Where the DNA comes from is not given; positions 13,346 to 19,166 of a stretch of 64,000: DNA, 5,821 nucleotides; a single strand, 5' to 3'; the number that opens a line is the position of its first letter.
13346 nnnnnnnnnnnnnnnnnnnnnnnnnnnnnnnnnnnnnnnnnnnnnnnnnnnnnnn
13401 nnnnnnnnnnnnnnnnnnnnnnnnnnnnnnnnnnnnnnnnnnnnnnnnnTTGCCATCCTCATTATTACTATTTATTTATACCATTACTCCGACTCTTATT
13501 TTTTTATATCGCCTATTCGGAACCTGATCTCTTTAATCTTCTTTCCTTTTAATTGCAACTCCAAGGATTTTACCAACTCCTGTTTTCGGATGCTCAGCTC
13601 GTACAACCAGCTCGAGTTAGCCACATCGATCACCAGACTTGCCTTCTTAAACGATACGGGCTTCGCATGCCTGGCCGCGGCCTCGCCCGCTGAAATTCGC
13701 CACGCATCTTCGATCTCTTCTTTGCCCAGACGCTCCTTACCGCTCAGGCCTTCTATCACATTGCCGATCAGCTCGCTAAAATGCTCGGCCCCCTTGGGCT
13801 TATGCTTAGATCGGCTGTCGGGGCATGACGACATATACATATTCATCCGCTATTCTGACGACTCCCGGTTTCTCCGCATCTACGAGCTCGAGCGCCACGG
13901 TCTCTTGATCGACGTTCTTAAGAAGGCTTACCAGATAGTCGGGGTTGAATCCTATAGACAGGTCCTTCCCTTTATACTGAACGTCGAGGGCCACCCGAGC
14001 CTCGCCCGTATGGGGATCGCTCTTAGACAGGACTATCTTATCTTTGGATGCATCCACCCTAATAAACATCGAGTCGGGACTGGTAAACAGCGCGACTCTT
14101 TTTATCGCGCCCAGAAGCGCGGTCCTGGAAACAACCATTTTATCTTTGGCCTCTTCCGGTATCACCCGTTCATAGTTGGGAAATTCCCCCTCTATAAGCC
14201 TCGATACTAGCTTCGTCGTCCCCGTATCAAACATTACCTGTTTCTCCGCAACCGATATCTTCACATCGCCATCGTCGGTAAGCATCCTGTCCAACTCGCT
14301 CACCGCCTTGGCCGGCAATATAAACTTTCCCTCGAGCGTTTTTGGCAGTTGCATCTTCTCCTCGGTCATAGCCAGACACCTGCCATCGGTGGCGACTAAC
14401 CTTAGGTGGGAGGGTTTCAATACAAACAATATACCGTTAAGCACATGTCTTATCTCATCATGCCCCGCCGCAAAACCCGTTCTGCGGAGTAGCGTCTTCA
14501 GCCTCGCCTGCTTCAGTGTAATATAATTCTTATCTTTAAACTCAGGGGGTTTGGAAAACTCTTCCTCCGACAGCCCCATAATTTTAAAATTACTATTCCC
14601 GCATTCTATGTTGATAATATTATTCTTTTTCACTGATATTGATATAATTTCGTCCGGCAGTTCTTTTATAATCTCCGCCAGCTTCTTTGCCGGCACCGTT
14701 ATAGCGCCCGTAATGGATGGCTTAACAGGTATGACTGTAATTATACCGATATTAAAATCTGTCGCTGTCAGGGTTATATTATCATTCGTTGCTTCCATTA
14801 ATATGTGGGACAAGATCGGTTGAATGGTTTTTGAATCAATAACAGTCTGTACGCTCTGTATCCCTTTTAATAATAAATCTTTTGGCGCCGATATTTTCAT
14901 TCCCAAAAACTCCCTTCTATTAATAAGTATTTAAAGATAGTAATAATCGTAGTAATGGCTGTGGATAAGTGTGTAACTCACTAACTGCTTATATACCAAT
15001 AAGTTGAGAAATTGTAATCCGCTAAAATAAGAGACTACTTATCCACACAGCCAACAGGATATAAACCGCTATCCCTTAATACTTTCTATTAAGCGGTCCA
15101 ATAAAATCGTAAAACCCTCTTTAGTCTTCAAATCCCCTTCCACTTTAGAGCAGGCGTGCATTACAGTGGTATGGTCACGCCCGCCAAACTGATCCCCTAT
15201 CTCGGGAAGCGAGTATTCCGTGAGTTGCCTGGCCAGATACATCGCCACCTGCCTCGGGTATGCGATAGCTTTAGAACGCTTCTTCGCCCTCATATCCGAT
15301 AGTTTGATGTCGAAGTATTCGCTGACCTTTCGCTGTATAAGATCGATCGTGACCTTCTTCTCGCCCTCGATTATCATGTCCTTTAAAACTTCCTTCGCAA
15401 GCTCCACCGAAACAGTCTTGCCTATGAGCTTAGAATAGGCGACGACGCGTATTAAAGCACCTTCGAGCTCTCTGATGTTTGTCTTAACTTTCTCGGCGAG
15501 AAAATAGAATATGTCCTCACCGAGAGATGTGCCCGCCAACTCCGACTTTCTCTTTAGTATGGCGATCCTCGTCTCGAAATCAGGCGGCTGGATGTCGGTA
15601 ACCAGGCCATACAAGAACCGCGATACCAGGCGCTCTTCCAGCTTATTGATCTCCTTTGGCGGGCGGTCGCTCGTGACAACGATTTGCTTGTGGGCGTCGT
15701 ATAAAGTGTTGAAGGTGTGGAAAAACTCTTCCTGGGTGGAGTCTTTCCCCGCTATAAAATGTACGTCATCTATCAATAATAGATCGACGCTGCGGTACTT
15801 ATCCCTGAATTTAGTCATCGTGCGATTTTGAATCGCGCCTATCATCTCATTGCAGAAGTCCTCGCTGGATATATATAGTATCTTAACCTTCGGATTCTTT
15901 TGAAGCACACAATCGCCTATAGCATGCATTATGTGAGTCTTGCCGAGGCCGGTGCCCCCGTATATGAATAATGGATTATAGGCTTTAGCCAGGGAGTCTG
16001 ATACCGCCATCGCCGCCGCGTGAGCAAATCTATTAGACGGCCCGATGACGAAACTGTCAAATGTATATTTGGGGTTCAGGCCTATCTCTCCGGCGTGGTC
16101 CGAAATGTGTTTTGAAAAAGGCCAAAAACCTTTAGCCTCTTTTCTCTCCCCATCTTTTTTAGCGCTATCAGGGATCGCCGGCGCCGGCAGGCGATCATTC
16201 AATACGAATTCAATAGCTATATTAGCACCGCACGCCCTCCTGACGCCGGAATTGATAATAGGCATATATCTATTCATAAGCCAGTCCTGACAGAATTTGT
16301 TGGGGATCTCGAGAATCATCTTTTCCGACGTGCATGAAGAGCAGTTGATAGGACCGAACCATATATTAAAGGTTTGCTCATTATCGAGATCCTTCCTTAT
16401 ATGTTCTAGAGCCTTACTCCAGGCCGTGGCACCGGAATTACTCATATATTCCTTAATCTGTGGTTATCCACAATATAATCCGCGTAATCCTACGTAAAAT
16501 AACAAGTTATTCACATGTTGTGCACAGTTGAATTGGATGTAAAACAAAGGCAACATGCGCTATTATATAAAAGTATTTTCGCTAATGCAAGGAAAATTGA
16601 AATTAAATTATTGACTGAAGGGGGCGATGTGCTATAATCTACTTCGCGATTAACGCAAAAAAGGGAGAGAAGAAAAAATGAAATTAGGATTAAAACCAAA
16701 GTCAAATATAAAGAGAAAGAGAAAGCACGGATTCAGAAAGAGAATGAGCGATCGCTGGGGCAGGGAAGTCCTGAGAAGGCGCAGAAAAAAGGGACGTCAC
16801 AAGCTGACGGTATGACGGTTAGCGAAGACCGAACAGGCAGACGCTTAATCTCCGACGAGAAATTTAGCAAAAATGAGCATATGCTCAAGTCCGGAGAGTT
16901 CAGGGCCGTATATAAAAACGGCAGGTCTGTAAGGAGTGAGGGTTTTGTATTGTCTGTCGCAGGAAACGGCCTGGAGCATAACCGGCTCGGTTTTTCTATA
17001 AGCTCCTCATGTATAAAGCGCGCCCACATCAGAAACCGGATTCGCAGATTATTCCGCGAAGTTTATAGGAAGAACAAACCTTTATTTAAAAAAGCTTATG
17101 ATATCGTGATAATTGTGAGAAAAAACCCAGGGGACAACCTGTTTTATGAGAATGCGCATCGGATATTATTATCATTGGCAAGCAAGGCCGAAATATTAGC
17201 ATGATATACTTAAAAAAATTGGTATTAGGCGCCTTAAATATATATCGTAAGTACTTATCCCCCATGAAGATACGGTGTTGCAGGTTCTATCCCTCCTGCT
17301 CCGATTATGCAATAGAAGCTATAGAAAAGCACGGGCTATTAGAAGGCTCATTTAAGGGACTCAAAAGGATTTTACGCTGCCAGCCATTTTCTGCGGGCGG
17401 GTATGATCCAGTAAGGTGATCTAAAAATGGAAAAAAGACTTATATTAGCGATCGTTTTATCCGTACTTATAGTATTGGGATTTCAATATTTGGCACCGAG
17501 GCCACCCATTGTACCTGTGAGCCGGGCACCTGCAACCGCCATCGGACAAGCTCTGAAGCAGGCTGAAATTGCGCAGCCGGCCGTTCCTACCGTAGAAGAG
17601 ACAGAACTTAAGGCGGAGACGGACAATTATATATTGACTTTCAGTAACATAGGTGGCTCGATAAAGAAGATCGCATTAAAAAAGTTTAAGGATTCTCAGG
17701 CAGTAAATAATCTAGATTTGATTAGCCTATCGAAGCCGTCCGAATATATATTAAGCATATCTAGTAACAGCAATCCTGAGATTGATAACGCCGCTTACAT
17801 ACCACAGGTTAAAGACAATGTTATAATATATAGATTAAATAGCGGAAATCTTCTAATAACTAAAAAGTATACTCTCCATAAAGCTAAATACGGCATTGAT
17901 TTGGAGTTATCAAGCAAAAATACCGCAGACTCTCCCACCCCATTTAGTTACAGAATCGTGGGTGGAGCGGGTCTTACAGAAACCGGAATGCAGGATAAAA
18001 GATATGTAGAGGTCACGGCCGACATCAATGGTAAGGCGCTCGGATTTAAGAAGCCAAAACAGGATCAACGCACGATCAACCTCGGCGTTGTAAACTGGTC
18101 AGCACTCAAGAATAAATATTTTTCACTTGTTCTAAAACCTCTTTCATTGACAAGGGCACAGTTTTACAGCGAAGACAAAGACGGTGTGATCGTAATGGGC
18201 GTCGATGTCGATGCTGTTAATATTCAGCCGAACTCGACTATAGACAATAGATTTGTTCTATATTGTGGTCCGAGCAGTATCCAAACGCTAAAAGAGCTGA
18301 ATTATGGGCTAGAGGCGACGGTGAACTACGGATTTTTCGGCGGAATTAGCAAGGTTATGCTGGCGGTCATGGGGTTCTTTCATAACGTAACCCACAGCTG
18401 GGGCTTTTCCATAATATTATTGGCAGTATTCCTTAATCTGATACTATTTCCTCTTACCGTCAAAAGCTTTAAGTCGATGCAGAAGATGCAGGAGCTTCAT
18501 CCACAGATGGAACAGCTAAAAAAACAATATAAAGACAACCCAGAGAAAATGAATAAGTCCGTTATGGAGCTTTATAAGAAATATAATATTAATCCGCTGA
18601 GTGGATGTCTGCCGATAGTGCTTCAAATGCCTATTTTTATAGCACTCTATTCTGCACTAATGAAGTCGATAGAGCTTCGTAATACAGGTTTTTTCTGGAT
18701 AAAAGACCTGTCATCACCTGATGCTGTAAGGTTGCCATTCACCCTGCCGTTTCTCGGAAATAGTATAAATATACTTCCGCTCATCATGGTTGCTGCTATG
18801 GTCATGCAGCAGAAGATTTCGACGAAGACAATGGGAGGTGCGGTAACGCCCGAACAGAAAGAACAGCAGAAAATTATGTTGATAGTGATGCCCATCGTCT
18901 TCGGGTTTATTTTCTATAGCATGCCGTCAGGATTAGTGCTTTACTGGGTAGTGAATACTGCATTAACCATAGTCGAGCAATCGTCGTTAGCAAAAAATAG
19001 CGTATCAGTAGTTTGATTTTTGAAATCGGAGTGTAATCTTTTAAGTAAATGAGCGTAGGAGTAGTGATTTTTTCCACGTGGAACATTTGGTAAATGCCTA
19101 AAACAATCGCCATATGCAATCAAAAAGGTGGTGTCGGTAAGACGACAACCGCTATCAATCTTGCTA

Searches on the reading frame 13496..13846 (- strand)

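Call 33: search_protein_families(library=pfam, proteins=[window:13496-13846:-], max_evalue=0.001)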
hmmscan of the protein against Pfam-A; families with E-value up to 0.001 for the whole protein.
window:13496-13846:- (116 aa): 1 family
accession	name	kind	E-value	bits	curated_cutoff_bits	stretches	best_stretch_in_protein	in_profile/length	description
PF05258.17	DciA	-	3.8e-13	49.9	24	1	24-109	3-89/89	Dna[CI] antecedent, DciA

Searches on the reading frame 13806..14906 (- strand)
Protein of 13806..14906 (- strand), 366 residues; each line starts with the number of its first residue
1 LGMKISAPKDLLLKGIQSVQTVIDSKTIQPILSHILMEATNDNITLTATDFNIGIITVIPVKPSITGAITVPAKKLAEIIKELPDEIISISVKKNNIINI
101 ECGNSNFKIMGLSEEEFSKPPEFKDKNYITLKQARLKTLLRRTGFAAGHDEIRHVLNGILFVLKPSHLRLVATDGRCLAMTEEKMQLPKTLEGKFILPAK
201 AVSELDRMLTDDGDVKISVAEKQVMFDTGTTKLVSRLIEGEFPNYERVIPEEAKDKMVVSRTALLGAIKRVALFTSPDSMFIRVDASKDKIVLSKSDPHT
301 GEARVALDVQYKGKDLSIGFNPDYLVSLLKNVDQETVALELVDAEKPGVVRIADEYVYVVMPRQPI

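Call 33: search_protein_families(library=pfam, proteins=[window:13806-14906:-], max_evalue=0.001)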
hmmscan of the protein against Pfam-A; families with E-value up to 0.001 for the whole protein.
window:13806-14906:- (366 aa): 3 families
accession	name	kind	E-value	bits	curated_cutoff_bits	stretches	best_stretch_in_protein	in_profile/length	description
PF02767.21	DNA_pol3_beta_2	-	7.2e-35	120.2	27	2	130-244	1-116/116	DNA polymerase III beta subunit, central domain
PF00712.24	DNA_pol3_beta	-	2.1e-34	118.7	24.4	2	3-118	1-117/120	DNA polymerase III beta subunit, N-terminal domain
PF02768.20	DNA_pol3_beta_3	-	7e-23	81.2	27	1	247-362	2-119/121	DNA polymerase III beta subunit, C-terminal domain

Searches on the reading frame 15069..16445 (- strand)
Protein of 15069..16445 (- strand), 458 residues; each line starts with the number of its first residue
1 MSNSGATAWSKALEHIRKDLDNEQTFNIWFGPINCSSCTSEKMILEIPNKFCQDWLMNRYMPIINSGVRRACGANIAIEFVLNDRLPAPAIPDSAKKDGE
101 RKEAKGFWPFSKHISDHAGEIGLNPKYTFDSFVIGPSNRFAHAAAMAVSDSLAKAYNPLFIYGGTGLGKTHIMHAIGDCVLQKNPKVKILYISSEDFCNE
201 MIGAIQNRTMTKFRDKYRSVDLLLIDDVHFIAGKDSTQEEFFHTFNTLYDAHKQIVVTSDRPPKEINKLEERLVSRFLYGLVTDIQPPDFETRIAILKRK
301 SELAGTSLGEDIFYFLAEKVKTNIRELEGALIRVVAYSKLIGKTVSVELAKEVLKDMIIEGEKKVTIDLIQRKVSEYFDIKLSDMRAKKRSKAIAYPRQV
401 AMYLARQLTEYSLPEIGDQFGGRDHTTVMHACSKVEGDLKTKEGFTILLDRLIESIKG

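Call 33: search_protein_families(library=pfam, proteins=[window:15069-16445:-], max_evalue=0.001)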
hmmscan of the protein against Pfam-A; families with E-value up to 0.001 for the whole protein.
window:15069-16445:- (458 aa): 6 families
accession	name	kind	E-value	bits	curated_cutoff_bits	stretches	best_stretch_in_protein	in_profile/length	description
PF00308.24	Bac_DnaA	-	3.6e-71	239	23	1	123-284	1-162/162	Bacterial DnaA ATPAse domain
PF08299.17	Bac_DnaA_C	-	2.6e-32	111.1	31.5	1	367-435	1-69/69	Bacterial dnaA protein helix-turn-helix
PF11638.13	DnaA_N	-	1.2e-13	50.9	24.6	1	7-66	2-61/65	DnaA N-terminal domain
PF01695.23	IstB_IS21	-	1.1e-09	38.6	24.1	1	159-264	95-197/238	IstB-like ATP binding protein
PF00004.35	AAA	-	1.2e-07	32.7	21.2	1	160-276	2-122/131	ATPase family associated with various cellular activities (AAA)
PF13173.12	AAA_14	-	1.1e-05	25.9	27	1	157-278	3-116/129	AAA domain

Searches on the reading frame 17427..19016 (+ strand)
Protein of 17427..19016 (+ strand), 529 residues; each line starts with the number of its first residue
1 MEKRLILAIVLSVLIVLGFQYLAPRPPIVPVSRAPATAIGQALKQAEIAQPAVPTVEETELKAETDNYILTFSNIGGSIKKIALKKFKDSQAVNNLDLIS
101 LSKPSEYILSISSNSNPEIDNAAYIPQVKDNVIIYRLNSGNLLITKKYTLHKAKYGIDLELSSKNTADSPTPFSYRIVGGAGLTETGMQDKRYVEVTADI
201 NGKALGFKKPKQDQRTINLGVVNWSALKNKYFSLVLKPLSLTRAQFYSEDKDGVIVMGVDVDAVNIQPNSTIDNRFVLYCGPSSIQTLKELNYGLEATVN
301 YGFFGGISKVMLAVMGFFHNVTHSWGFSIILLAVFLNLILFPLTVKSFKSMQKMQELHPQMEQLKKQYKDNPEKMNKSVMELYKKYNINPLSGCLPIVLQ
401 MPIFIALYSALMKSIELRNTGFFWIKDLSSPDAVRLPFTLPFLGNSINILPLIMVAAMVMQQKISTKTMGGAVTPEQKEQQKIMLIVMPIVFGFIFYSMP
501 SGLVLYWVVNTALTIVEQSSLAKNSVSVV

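Call 33: search_protein_families(library=pfam, proteins=[window:17427-19016:+], max_evalue=0.001)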
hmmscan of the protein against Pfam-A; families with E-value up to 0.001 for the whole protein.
window:17427-19016:+ (529 aa): 2 families
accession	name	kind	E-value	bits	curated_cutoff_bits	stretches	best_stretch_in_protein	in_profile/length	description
PF02096.25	60KD_IMP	-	9.7e-60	201.7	35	1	325-519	1-159/163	60Kd inner membrane protein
PF14849.12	YidC_periplas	-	3.5e-23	83.4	24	1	62-312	3-281/283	YidC periplasmic domain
